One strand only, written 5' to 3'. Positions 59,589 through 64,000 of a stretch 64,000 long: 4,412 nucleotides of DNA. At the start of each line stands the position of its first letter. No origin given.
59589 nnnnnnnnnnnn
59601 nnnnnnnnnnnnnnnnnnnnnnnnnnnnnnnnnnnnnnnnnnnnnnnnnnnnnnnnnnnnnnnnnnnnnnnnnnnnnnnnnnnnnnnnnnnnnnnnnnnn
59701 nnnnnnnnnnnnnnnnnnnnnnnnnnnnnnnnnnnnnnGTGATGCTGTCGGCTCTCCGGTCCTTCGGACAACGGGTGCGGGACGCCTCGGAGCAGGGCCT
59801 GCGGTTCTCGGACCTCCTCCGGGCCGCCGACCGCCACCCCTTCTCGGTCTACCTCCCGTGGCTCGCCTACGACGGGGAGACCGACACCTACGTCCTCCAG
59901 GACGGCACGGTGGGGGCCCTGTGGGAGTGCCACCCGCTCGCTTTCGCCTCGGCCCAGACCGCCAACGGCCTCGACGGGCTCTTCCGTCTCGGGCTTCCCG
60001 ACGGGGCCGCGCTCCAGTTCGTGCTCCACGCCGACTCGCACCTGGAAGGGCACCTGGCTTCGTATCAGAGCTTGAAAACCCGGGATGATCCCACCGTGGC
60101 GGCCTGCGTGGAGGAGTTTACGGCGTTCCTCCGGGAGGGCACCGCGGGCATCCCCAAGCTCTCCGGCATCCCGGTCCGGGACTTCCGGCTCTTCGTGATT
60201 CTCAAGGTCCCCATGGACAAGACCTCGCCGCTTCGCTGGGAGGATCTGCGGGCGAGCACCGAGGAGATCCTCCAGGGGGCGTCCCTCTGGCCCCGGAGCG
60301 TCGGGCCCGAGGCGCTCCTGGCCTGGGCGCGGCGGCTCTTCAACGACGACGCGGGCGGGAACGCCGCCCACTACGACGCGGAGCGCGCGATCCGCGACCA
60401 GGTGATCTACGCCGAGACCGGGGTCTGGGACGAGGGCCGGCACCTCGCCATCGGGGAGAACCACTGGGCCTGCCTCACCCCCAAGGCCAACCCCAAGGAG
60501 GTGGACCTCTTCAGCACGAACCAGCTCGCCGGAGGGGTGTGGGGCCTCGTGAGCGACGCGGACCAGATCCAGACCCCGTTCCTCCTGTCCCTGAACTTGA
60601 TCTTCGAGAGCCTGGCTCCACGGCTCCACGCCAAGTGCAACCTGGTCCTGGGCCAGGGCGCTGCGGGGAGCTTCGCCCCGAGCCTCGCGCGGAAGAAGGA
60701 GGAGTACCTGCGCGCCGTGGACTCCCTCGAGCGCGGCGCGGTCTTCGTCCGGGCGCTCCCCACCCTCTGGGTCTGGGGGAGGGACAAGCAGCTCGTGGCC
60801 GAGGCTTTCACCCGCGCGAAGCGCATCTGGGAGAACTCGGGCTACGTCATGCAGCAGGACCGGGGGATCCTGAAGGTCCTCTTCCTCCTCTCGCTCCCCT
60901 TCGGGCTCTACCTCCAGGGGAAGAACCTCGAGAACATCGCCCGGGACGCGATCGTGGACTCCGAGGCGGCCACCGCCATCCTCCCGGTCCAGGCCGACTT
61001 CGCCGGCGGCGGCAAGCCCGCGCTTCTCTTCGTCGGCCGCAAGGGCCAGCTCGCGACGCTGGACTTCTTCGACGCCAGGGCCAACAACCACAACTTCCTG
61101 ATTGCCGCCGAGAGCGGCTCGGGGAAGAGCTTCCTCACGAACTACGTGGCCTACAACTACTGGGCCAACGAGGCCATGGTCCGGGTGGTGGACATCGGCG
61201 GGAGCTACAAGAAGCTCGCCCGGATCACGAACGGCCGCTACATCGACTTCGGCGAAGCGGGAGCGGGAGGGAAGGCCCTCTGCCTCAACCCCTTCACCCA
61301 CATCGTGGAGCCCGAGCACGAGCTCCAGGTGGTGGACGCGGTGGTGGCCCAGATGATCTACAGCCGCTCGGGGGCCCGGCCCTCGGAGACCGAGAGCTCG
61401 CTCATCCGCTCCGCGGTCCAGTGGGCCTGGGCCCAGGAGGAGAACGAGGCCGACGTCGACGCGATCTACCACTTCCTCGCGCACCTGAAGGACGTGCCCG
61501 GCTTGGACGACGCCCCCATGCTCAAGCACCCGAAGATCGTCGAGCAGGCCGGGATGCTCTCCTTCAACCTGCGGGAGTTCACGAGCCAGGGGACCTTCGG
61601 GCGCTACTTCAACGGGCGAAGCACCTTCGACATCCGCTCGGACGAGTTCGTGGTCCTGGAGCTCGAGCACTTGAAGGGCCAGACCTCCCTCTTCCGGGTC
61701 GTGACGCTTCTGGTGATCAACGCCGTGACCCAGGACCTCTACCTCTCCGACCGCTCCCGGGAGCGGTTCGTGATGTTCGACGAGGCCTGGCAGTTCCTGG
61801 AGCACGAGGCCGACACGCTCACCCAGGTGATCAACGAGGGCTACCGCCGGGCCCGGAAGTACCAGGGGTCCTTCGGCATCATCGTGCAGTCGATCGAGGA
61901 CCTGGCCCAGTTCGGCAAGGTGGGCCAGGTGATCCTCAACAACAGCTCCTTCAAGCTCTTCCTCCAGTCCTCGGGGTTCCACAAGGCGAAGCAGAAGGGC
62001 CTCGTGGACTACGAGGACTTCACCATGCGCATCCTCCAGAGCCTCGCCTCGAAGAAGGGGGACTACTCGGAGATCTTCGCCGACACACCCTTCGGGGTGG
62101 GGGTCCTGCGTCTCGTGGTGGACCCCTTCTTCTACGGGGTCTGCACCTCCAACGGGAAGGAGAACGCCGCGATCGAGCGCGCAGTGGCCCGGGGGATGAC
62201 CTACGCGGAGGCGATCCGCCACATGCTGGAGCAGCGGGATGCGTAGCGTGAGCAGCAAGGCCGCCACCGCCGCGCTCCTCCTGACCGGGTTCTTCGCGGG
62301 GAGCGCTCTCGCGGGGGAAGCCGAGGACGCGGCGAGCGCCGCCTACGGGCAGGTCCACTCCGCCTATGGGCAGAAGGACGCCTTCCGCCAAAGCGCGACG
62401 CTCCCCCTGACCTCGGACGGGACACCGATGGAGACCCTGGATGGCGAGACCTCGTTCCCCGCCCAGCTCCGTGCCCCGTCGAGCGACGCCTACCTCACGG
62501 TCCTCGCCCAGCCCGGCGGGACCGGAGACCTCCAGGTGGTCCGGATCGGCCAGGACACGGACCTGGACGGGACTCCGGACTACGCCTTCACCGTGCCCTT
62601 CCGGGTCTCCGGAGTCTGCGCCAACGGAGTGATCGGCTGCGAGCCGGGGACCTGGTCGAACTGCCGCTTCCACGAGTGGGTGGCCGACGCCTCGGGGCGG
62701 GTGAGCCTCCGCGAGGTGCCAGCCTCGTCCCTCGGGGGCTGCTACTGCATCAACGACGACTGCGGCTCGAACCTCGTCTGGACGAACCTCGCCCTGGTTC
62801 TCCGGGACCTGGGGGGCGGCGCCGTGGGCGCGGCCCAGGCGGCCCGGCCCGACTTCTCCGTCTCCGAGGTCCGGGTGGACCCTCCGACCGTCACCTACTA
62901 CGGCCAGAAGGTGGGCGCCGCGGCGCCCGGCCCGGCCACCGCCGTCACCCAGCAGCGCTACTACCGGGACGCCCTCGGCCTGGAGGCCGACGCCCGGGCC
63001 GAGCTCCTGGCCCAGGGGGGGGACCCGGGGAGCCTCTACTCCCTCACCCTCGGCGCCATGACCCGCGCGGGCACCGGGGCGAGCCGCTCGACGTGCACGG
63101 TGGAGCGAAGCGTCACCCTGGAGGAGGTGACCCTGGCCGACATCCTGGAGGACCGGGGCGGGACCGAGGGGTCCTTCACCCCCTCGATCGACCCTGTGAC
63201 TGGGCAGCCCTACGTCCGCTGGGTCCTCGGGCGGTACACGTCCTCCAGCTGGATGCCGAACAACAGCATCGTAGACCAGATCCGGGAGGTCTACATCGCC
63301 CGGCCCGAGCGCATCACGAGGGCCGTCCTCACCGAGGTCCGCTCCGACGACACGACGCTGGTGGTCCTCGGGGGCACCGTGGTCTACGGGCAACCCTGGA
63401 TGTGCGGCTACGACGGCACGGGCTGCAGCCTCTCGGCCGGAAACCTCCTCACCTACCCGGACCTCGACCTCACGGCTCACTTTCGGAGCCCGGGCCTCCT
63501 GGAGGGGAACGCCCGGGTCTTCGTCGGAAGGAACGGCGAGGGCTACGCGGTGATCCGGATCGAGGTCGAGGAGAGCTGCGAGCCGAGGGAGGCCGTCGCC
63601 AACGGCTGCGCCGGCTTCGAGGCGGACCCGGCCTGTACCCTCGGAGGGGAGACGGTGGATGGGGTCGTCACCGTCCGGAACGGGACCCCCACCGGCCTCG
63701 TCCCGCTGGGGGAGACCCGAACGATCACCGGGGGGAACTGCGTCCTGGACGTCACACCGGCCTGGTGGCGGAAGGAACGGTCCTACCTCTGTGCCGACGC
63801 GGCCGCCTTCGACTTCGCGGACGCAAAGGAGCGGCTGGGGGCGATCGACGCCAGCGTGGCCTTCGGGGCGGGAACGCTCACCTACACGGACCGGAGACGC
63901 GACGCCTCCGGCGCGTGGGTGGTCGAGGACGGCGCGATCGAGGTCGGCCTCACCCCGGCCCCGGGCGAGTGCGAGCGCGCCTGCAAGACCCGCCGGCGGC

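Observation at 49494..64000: tRNA-Gly(GCC)-integrated conjugative element with an F-type (MPF-F) T4SS in a ~70% GC backbone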

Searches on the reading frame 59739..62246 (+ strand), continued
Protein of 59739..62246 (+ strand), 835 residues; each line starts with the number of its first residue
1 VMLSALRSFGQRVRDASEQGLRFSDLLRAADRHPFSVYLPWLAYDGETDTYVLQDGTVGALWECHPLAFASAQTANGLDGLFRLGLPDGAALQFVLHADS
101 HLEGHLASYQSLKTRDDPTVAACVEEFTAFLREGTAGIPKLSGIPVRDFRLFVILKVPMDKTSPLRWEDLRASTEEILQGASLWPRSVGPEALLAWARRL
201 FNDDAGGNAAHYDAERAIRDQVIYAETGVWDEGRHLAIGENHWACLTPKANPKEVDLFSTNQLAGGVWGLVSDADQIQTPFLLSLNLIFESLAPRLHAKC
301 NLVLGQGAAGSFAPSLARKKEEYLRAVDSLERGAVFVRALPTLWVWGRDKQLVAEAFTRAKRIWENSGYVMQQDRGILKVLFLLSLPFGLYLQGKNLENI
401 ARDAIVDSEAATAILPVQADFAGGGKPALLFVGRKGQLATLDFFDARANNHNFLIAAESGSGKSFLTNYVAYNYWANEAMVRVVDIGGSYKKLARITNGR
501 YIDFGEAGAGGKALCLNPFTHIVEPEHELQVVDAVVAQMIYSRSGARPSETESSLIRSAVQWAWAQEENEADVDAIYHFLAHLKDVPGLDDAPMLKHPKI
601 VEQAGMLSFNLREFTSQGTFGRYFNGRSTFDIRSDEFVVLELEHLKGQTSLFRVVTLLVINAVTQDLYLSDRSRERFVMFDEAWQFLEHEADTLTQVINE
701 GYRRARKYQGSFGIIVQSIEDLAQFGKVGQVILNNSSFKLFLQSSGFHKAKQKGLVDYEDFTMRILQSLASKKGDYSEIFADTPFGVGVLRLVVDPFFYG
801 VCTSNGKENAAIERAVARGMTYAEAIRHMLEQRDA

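Call 85: get_annotated_region(hit=H13, flank=9000)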
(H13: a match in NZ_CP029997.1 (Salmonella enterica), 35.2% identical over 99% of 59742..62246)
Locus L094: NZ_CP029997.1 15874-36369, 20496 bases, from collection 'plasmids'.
description: Salmonella enterica subsp. salamae serovar 56:b:[1,5] strain SA20053897 plasmid pSA20053897.2, complete sequence
organism: Salmonella enterica (NCBI taxid 2577858)
taxonomy: Bacteria; Pseudomonadota; Gammaproteobacteria; Enterobacterales; Enterobacteriaceae; Salmonella; Salmonella enterica
host: -; source: -; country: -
typing (MOB-suite, as given by PLSDB): conjugative; relaxase MOBF; mating-pair formation MPF_F
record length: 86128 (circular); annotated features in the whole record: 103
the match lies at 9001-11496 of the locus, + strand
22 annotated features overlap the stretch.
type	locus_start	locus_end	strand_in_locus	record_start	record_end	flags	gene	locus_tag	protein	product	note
CDS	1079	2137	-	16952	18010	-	-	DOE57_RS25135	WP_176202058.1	hypothetical protein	-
CDS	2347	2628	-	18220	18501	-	-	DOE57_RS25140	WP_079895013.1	hypothetical protein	-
CDS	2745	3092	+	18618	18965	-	-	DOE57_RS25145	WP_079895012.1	hypothetical protein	-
CDS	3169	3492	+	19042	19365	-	-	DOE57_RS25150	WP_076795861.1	hypothetical protein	-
CDS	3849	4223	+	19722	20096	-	-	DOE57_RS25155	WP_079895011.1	hypothetical protein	-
CDS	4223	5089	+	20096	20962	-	-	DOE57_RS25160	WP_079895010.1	DsbC family protein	-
CDS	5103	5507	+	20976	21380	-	-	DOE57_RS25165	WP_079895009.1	conjugative transfer protein TraE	-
CDS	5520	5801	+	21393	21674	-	-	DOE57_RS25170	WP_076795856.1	type IV conjugative transfer system protein TraL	-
CDS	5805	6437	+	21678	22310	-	-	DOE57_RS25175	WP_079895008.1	TraE/TraK family type IV conjugative transfer system protein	-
CDS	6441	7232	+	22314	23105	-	-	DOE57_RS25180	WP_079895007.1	type-F conjugative transfer system secretin TraK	-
CDS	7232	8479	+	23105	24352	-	-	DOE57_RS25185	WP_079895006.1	TraB/VirB10 family protein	-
CDS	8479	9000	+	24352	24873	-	-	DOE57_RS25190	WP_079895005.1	TraV family lipoprotein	-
CDS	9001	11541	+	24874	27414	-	-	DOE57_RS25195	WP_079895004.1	TraC family protein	-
CDS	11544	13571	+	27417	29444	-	-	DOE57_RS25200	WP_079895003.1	conjugal transfer protein TraN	-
CDS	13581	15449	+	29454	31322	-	traN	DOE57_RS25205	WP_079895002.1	conjugal transfer protein TraN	-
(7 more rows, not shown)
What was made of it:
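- A Salmonella plasmid with the same layout is typed as MOBF and conjugative (call 85). A plasmid with the same layout is typed MOBF and conjugative (call 85).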

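Call 86: get_annotated_region(hit=H3, flank=9000)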
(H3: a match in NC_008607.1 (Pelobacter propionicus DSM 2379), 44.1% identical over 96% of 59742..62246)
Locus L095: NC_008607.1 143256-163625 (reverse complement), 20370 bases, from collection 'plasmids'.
description: Pelobacter propionicus DSM 2379 plasmid pPRO1, complete sequence
organism: Pelobacter propionicus DSM 2379 (NCBI taxid 338966)
taxonomy: Bacteria; Thermodesulfobacteriota; Desulfuromonadia; Desulfuromonadales; Desulfuromonadaceae; Pelobacter; Pelobacter propionicus; Pelobacter propionicus DSM 2379
host: -; source: -; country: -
typing (MOB-suite, as given by PLSDB): non-mobilizable; replicon rep_cluster_1677; mating-pair formation MPF_F
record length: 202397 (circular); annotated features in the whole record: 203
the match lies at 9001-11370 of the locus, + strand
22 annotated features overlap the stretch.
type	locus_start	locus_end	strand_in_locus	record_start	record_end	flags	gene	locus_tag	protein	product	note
CDS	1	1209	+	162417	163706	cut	-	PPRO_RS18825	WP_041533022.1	replication initiation protein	GO:0006270 - DNA replication initiation [Evidence IEA]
CDS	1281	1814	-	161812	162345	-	-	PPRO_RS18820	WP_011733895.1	hypothetical protein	-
CDS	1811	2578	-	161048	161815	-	-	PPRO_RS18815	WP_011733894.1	ParA family protein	-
CDS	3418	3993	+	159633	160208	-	-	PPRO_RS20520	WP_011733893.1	OmpA family protein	-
CDS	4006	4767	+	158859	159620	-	-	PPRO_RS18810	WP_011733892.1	DsbC family protein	-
CDS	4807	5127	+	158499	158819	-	-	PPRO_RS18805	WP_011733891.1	hypothetical protein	-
CDS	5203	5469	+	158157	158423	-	-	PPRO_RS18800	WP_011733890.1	type IV conjugative transfer system protein TraL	-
CDS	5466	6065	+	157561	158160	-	-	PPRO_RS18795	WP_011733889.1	type IV conjugative transfer system protein TraE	-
CDS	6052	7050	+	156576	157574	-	-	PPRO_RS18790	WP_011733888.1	type-F conjugative transfer system secretin TraK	-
CDS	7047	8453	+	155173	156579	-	-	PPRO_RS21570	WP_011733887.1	TrbI/VirB10 family protein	-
CDS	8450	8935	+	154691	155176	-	-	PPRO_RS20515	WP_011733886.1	TraV family lipoprotein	-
CDS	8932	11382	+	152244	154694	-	-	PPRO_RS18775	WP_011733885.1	TraC family protein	-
CDS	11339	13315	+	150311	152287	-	-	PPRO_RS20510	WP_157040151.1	hypothetical protein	-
CDS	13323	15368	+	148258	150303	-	traN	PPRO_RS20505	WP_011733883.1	conjugal transfer protein TraN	-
CDS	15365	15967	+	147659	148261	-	-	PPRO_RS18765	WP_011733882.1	hypothetical protein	-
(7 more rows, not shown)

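Call 93: search_protein_families(library=ncbifam, max_evalue=0.01, proteins=[L001:14516-15616:+, L001:15594-16316:+, L094:11544-13571:+])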
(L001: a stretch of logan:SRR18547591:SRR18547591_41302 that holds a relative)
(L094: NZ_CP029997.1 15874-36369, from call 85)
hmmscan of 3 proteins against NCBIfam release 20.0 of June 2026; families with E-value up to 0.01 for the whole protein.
L001:14516-15616:+ (366 aa): 14 families
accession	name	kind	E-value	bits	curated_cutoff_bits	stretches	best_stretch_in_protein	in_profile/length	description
TIGR02750.1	TraN_Ftype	equivalog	4.6e-30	105.2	422.45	1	207-345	423-554/572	type-F conjugative transfer system mating-pair stabilization protein TraN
NF009019.0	PRK12355.4-2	equivalog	3.6e-27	95.1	518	1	254-352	418-514/550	conjugal transfer mating pair stabilization protein TraN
NF009016.0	PRK12355.3-2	equivalog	2.6e-26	92.7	648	1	241-355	498-607/626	type-F conjugative transfer system mating-pair stabilization protein TraN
NF009017.0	PRK12355.3-3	subfamily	6.6e-25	87.8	796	1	207-345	426-556/576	type-F conjugative transfer system mating-pair stabilization protein TraN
NF011458.0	PRK14876.1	equivalog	7.4e-23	80.3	603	1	242-344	771-867/931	conjugal transfer mating pair stabilization protein TraN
NF009013.0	PRK12355.2-4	subfamily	2.9e-21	75.6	605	1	259-365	469-573/576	type-F conjugative transfer system mating-pair stabilization protein TraN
NF009012.0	PRK12355.2-1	equivalog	2.6e-17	62.4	775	1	254-344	678-767/795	type-F conjugative transfer system mating-pair stabilization protein TraN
NF009011.0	PRK12355.1-5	equivalog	4.3e-16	58.4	1063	1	242-345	491-589/616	type-F conjugative transfer system mating-pair stabilization protein TraN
NF009014.0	PRK12355.2-5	equivalog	2.7e-15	56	1173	1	240-343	483-580/605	type-F conjugative transfer system mating-pair stabilization protein TraN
NF009009.0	PRK12355.1-2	subfamily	1.6e-14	53.3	1368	1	241-344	524-622/651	type-F conjugative transfer system mating-pair stabilization protein TraN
NF009015.0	PRK12355.3-1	equivalog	2.7e-14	52.8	416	1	257-347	319-398/420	conjugal transfer mating pair stabilization protein TraN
NF009010.0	PRK12355.1-4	equivalog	3.6e-14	52.4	1106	1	243-344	478-574/602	type-F conjugative transfer system mating-pair stabilization protein TraN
NF009018.0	PRK12355.4-1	equivalog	8.1e-07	27.6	604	1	256-341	370-444/485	conjugal transfer mating pair stabilization protein TraN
NF011459.0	PRK14877.1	equivalog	0.00044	18.3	1267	1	274-342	910-970/1062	conjugal transfer mating pair stabilization protein TraN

L001:15594-16316:+ (240 aa): 3 families
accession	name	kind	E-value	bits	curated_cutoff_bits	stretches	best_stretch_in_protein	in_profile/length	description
TIGR02743.1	TraW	equivalog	1.9e-34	119.2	174.75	1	22-214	6-202/202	type-F conjugative transfer system protein TraW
NF010298.0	PRK13738.1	subfamily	4e-27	95.1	249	1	23-218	6-207/210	conjugal transfer pilus assembly protein TraW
NF038035.1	lactGalph_entA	subfamily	0.0046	17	37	1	167-185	10-30/35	lactococcin G-alpha/enterocin 1071A family bacteriocin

L094:11544-13571:+ (675 aa): 1 family
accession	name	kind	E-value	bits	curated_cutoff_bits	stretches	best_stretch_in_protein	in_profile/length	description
NF011458.0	PRK14876.1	equivalog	2.1e-29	102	603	1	302-451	226-380/931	conjugal transfer mating pair stabilization protein TraN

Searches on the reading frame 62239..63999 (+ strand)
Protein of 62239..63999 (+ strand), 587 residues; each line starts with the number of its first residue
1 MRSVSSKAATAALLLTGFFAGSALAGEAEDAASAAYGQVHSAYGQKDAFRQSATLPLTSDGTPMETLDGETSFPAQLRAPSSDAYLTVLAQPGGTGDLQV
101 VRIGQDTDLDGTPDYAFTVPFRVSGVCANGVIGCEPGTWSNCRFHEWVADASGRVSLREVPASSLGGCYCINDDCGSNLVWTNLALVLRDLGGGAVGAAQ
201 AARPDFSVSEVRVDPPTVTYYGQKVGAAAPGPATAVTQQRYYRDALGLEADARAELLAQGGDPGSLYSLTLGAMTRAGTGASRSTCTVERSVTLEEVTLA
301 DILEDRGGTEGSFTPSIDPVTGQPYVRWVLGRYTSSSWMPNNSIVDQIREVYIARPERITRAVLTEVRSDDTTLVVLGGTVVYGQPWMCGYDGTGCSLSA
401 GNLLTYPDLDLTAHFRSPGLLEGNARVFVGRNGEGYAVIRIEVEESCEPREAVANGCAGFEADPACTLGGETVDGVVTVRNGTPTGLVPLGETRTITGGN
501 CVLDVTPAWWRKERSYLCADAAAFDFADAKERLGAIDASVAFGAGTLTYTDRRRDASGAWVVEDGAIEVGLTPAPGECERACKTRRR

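Call 8: search_protein_families(library=pfam, max_evalue=0.01, proteins=[window:62239-63999:+])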
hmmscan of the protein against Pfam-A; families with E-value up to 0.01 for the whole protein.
window:62239-63999:+ (587 aa): 0 families

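Call 9: search_protein_families(library=ncbifam, max_evalue=0.01, proteins=[window:62239-63999:+])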
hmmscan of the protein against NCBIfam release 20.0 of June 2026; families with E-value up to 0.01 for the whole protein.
window:62239-63999:+ (587 aa): 0 families
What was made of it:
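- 62239..64000 (+): N-terminal piece of a two-gene TraN: a cysteine-rich protein with a hydrophobic, signal-peptide-like N-terminus. It is cut by the window end at residue 587 of about 665. It has no Pfam or NCBIfam hit itself (calls 8, 9).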

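Call 25: find_related_loci(query=window:62239-63999:+, collection=genome_contigs, flank=10000)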
Query window:62239-63999:+ (587 aa) in genome_contigs; peptide patterns used: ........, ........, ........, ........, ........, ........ (x = any residue, [..] = any of these).
54 stretches matched a pattern, but none encodes a relative of the query by tblastn (E <= 1e-3).
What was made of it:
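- Tried and rejected: It found nothing (call 25).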
